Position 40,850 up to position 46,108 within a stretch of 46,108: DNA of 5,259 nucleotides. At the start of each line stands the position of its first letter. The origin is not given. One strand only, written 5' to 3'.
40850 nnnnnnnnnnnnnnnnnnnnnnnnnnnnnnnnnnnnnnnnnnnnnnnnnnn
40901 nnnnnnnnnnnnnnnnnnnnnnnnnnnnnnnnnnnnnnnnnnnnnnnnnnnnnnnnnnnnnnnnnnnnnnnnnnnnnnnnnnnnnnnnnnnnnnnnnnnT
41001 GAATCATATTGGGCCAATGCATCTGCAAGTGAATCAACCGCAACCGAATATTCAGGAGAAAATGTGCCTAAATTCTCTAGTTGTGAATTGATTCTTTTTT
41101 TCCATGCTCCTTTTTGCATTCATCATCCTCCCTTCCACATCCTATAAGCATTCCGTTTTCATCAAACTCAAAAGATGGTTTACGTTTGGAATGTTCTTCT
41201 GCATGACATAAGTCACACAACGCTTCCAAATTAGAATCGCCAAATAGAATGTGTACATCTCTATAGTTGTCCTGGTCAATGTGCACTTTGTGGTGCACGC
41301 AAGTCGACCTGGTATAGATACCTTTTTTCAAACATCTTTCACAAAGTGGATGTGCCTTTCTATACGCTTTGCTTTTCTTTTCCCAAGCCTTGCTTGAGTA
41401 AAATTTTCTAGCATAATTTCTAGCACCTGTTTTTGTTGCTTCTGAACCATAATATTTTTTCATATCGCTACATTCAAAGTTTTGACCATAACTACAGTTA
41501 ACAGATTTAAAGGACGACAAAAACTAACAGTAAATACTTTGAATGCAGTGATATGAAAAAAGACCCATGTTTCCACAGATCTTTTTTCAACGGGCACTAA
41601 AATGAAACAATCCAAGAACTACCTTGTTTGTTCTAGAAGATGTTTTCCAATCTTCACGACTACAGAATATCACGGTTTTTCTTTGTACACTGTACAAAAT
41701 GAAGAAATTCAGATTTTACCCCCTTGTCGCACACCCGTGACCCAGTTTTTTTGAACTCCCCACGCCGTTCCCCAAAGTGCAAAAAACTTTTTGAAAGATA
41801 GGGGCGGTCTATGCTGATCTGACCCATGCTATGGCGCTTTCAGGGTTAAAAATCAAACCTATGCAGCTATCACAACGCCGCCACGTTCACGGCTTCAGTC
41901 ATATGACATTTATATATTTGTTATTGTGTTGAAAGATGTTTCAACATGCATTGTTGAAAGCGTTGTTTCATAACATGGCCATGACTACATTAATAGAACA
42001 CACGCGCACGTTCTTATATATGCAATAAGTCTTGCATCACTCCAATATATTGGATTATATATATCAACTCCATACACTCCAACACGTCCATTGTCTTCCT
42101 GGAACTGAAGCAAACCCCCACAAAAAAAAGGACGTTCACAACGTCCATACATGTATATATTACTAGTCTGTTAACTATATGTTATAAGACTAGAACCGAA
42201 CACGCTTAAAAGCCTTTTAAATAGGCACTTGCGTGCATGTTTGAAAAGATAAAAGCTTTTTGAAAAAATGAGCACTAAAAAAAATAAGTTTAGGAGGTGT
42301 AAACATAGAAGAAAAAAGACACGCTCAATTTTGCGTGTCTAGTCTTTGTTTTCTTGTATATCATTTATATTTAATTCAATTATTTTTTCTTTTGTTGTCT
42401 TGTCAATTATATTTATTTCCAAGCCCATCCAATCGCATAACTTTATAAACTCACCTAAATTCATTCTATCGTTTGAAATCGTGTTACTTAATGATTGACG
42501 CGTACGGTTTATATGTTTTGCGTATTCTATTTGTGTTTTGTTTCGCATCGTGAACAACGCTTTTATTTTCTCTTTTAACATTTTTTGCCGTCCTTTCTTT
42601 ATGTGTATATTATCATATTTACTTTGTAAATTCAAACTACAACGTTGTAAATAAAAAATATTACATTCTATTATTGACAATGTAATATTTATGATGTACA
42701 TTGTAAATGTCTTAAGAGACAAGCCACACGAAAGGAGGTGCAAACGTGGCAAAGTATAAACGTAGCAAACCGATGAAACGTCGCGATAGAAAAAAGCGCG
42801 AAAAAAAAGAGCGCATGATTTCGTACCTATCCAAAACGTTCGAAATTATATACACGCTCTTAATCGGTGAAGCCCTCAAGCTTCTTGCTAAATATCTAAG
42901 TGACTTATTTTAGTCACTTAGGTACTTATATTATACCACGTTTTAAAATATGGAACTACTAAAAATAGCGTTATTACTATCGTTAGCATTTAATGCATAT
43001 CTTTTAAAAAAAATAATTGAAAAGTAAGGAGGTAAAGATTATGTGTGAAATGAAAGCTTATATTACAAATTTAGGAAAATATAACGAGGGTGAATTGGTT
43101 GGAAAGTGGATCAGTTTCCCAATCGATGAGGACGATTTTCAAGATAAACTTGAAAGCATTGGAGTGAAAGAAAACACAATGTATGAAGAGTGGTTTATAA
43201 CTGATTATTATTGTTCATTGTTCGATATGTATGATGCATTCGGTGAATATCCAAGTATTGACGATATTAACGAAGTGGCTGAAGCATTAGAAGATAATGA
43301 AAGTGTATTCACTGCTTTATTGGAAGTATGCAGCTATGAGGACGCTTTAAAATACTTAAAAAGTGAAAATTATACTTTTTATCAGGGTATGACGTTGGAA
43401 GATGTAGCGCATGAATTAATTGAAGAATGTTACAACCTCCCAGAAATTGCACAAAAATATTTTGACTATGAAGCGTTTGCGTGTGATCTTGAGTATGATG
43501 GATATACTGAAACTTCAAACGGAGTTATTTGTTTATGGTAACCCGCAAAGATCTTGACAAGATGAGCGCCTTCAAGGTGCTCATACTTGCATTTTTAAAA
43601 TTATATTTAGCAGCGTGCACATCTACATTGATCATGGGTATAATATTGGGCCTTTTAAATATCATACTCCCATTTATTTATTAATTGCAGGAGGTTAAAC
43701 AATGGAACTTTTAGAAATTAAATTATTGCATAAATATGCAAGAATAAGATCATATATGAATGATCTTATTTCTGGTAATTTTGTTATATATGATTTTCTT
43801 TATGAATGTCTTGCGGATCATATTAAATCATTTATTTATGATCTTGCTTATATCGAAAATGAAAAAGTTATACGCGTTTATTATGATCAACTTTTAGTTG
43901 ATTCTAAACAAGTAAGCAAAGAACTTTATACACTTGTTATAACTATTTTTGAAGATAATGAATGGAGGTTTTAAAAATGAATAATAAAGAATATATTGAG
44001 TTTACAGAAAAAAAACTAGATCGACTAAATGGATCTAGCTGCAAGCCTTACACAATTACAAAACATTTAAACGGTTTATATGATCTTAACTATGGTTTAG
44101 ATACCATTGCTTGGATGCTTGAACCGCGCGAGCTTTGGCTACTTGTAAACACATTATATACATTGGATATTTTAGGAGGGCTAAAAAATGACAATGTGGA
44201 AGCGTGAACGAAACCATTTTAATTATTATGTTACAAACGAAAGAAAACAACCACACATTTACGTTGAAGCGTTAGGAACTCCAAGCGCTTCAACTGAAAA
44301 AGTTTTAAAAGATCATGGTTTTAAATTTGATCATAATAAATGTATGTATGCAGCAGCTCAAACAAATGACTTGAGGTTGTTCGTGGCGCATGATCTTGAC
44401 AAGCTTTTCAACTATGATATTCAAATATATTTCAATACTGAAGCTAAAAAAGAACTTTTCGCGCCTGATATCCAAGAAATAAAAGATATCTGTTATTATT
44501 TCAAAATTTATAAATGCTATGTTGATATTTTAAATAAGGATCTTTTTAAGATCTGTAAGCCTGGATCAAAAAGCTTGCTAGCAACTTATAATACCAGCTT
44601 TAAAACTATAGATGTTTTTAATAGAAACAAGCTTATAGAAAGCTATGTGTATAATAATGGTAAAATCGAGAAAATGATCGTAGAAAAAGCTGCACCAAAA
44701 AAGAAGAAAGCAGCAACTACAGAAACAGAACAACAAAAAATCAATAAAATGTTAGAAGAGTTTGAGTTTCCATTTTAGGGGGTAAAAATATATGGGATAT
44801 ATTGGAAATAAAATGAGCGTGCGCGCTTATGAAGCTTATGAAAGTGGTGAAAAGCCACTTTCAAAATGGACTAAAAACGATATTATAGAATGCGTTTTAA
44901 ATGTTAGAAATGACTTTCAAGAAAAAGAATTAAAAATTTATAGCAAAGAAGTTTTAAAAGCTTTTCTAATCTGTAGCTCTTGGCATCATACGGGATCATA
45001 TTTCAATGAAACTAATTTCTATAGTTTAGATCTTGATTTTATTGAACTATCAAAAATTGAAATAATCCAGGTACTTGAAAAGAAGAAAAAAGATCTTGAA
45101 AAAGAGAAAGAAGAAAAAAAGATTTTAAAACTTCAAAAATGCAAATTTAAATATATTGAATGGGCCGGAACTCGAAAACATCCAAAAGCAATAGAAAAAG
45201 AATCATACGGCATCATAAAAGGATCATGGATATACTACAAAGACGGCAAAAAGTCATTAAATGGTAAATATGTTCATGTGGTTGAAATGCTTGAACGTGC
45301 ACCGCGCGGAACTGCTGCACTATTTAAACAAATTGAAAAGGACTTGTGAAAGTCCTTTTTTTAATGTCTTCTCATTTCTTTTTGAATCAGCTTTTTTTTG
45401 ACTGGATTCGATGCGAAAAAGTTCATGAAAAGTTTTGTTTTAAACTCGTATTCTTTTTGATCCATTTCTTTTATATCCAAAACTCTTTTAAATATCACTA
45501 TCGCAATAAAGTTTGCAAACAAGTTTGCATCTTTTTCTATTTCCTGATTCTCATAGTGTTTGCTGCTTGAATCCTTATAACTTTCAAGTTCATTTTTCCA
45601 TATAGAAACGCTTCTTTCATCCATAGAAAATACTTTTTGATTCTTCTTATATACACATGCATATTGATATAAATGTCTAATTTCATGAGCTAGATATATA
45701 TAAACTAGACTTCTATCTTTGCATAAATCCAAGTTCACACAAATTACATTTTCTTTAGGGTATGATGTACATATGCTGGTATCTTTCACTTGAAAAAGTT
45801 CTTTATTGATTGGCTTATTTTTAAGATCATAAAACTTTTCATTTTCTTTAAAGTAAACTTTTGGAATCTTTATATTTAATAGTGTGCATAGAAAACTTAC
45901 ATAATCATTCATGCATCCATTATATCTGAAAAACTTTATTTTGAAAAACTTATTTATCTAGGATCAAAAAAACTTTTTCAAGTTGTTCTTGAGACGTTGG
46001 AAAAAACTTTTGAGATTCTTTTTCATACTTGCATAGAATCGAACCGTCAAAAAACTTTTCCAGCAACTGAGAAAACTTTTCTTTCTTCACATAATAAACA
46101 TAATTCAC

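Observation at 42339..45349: ardA-led plus-strand island with its own XRE switch, placed where DNA probably enters first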

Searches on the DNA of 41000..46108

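Call 13: search_rna_families(source=window, start=41000, end=46108, threshold=evalue, max_evalue=1)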
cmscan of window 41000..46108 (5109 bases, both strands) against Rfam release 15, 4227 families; matches with E-value up to 1: 3.
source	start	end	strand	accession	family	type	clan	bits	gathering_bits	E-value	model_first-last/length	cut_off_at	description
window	45295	45359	+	RF02591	Spy1786666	Gene; sRNA;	-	23.7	64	0.33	1-87/87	no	S. pyogenes small RNA 1786666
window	42311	42384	-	RF00513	Trp_leader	Cis-reg; leader;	-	22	41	0.47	1-100/100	no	Tryptophan operon leader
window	41449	41566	-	RF00648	MIR396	Gene; miRNA;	-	22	80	0.55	1-118/118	no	MIR396 microRNA precursor family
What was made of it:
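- Tried and rejected: Rfam on 41000-46108: only sub-threshold noise (call 13).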

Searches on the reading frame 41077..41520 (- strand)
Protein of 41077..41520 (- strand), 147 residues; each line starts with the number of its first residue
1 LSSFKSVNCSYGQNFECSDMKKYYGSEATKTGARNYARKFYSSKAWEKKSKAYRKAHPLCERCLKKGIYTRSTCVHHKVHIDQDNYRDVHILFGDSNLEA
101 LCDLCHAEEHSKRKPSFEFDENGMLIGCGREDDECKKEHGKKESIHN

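Call 6: search_protein_families(library=pfam, max_evalue=0.1, proteins=[window:41077-41520:-])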
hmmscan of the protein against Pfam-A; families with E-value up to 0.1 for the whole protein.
window:41077-41520:- (147 aa): 2 families
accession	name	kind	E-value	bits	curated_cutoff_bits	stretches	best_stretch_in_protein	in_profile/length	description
PF01844.29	HNH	-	3.9e-05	24.1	21.4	1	60-112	1-47/47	HNH endonuclease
PF01649.23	Ribosomal_S20p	-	0.044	14.9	29.5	1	27-78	21-75/83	Ribosomal protein S20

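Call 7: search_protein_families(library=phrogs, max_evalue=0.1, proteins=[window:41077-41520:-])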
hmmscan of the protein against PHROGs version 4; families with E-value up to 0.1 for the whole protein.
window:41077-41520:- (147 aa): 11 families
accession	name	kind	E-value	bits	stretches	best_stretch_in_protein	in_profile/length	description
phrog_144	-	DNA, RNA and nucleotide metabolism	1.6e-17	64.7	1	16-119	40-142/175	HNH endonuclease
phrog_119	-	DNA, RNA and nucleotide metabolism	1.4e-15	58.1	1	19-116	160-261/443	HNH endonuclease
phrog_589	-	DNA, RNA and nucleotide metabolism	2.9e-13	51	1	26-114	58-143/179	HNH endonuclease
phrog_2323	-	DNA, RNA and nucleotide metabolism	1.7e-10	41.9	1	33-126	11-103/113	HNH endonuclease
phrog_5956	-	DNA, RNA and nucleotide metabolism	5.1e-10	40.2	1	35-115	36-113/138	HNH endonuclease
phrog_4581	-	head and packaging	7.2e-09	36.5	1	30-113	37-112/395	terminase small subunit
phrog_25862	-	DNA, RNA and nucleotide metabolism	0.00027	22.4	1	37-111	67-137/149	HNH endonuclease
phrog_740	-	DNA, RNA and nucleotide metabolism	0.00054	20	1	42-128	23-100/332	HNH endonuclease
phrog_333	-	DNA, RNA and nucleotide metabolism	0.0014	19.8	1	43-108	18-77/138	HNH endonuclease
phrog_5200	-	DNA, RNA and nucleotide metabolism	0.0034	18.3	1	31-112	13-87/154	HNH endonuclease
phrog_6050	-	DNA, RNA and nucleotide metabolism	0.0065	16.3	1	48-114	302-362/402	HNH endonuclease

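Call 15: search_protein_families(library=ncbifam, max_evalue=0.1, proteins=[window:41077-41520:-])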
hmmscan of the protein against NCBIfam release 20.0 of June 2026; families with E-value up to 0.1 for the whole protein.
window:41077-41520:- (147 aa): 1 family
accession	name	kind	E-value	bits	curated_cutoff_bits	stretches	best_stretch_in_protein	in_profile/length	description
NF008448.1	PRK11295.1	equivalog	0.00025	21.2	87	1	42-121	9-84/113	YajD family HNH nuclease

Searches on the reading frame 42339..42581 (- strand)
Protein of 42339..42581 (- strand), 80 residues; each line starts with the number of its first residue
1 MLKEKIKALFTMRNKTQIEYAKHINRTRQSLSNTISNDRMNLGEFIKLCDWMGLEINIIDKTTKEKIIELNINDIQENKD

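Call 6: search_protein_families(library=pfam, max_evalue=0.1, proteins=[window:42339-42581:-])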
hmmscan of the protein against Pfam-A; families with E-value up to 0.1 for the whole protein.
window:42339-42581:- (80 aa): 1 family
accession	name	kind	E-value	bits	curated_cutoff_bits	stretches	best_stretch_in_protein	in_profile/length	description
PF18419.6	ATP-grasp_6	-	0.097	12.8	25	0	53-77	18-40/54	ATP-grasp-like domain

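Call 7: search_protein_families(library=phrogs, max_evalue=0.1, proteins=[window:42339-42581:-])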
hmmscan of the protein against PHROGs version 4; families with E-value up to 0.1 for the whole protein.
window:42339-42581:- (80 aa): 2 families
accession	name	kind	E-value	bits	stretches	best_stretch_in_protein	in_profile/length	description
phrog_38278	-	unknown function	3.1e-05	25.1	1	6-62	22-78/180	-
phrog_3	-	transcription regulation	0.0019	19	1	1-71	88-158/430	transcriptional repressor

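Call 15: search_protein_families(library=ncbifam, max_evalue=0.1, proteins=[window:42339-42581:-])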
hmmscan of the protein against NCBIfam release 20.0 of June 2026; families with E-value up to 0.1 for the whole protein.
window:42339-42581:- (80 aa): 3 families
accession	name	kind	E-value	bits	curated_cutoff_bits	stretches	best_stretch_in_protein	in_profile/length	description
NF041575.1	antitoxPezA_Strep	equivalog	0.00052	20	290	1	1-74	1-72/158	type II toxin-antitoxin system antitoxin PezA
TIGR03683.1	A-tRNA_syn_arch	equivalog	0.0089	14.2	744.7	1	16-73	409-467/902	alanine--tRNA ligase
NF007707.0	PRK10402.1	subfamily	0.015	15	180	1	12-69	43-99/226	transcriptional regulator YeiL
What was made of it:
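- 42339..42581 (-): 80-aa CI/XRE-like helix-turn-helix regulator, the island's own repressor. Weak family hits only: phrog_38278 at 3e-5, phrog_3 repressor at 2e-3, PezA antitoxin at 5e-4 (calls 7, 15).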

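Call 42: search_protein_families(library=pfam, max_evalue=0.05, proteins=[window:42342-42581:-])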
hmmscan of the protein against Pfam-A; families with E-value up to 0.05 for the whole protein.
seq(80 aa): 0 families

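Call 43: search_protein_families(library=phrogs, max_evalue=0.05, proteins=[window:42342-42581:-])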
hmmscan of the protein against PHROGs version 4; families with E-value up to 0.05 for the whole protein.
seq(80 aa): 2 families
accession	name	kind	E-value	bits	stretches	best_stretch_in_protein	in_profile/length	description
phrog_38278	-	unknown function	3.1e-05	25.1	1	6-62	22-78/180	-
phrog_3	-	transcription regulation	0.0019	19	1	1-71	88-158/430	transcriptional repressor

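Call 68: search_protein_families(library=padloc, max_evalue=0.05, proteins=[window:42339-42581:-])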
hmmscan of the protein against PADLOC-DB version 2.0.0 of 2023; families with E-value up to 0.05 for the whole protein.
window:42339-42581:- (80 aa): 1 family
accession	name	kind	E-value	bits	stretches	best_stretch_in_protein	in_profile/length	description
PDLC01324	Cas5d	-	0.036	11.8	1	11-78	90-159/190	CAS-I-D; effector_G5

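Call 74: search_solved_structures(query=window:42339-42581:-, max_evalue=10, show_alignments=2)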
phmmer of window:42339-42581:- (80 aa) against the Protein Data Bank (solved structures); distinct sequences matched with E-value up to 10: 2.
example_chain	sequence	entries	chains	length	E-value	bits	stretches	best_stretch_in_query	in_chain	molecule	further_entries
3i24_A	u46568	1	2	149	0.66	13.8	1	4-49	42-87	HIT family hydrolase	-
7e5b_A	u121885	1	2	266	3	11.7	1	4-77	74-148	Repebody (Rb-B7)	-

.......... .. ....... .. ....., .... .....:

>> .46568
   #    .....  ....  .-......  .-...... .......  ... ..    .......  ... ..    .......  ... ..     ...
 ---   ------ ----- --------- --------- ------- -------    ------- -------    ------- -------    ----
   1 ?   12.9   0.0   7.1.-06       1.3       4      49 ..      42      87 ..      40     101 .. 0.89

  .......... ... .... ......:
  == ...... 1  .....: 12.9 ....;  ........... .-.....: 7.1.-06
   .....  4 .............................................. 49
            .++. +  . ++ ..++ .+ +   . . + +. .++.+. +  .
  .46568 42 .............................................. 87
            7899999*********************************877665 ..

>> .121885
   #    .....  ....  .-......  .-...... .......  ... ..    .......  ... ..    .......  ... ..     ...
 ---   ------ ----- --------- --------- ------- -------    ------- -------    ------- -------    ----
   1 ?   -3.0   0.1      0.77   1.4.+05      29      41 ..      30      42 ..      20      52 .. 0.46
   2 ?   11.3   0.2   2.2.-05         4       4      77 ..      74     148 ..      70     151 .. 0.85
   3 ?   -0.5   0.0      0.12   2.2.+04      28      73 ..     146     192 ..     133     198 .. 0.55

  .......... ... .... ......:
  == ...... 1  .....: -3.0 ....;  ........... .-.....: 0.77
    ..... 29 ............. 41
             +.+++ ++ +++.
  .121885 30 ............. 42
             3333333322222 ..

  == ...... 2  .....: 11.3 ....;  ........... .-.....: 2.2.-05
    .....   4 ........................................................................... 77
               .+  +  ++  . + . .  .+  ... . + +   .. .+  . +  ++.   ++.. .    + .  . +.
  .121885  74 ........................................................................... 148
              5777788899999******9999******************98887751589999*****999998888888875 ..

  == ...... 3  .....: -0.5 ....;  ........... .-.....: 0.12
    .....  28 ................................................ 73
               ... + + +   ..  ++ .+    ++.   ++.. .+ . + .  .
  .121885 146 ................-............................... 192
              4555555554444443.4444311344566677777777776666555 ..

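Call 77: search_solved_structures(query=A4, max_evalue=1)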
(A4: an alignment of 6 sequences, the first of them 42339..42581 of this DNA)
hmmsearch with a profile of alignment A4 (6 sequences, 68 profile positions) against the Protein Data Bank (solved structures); distinct sequences matched with E-value up to 1: 14.
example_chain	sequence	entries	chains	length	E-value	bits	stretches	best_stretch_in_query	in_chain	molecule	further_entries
2a6c_A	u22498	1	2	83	0.017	18.7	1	13-64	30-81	Helix-turn-helix motif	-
7nie_A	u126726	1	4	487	0.082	16.5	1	41-60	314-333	Glycerol kinase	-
9k3w_A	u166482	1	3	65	0.1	16.2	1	3-32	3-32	Transcriptional regulator, PbsX family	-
8hno_A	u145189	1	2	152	0.24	15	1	3-33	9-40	Archaeal transcription regulator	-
8hnp_A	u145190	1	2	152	0.28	14.8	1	3-33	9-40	Archaeal transcription regulator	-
2kpj_A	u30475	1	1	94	0.33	14.6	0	7-33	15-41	SOS-response transcriptional repressor, LexA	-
2yva_A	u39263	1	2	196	0.38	14.4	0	3-36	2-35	DnaA initiator-associating protein diaA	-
4u6n_A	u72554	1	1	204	0.39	14.3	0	3-36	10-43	DnaA initiator-associating protein DiaA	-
3kxa_A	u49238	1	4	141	0.53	13.9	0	14-54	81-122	Putative uncharacterized protein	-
2xmo_A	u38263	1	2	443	0.57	13.8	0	36-60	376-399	LMO2642 PROTEIN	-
3f6w_A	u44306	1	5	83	0.58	13.8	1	11-54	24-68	XRE-family like protein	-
4fmt_A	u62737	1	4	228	0.74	13.4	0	18-52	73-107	ChpT protein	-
4fpp_A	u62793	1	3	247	0.85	13.2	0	18-52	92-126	phosphotransferase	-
3bs3_A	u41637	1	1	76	0.92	13.1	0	1-39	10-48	Putative DNA-binding protein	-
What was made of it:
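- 42339..42581 (-): A profile of both against PDB gives XRE-type HTH proteins as best hits, at E of 0.017 or weaker (call 77).
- On XRE / CI-type HTH repressor: A profile against PDB gives XRE-type HTH proteins as best hits at E = 0.017-0.9 (call 77).
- The regulator reaches no curated family threshold (calls 6, 15, 74, 77).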

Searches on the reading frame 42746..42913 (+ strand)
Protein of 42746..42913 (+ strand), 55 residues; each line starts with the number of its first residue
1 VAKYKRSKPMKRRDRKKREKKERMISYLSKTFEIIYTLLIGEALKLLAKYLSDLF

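Call 6: search_protein_families(library=pfam, max_evalue=0.1, proteins=[window:42746-42913:+])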
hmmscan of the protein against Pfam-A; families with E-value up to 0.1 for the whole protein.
window:42746-42913:+ (55 aa): 0 families

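Call 7: search_protein_families(library=phrogs, max_evalue=0.1, proteins=[window:42746-42913:+])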
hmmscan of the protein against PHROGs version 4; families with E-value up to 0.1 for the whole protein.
window:42746-42913:+ (55 aa): 0 families

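Call 15: search_protein_families(library=ncbifam, max_evalue=0.1, proteins=[window:42746-42913:+])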
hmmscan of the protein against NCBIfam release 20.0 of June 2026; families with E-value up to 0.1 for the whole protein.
window:42746-42913:+ (55 aa): 0 families

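Call 68: search_protein_families(library=padloc, max_evalue=0.05, proteins=[window:42746-42913:+])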
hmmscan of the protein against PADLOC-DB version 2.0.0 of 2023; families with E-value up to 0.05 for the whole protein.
window:42746-42913:+ (55 aa): 1 family
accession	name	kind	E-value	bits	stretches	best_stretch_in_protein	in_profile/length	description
PDLC04445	PDC-M13C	-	0.019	13.2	1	2-38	13-49/70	-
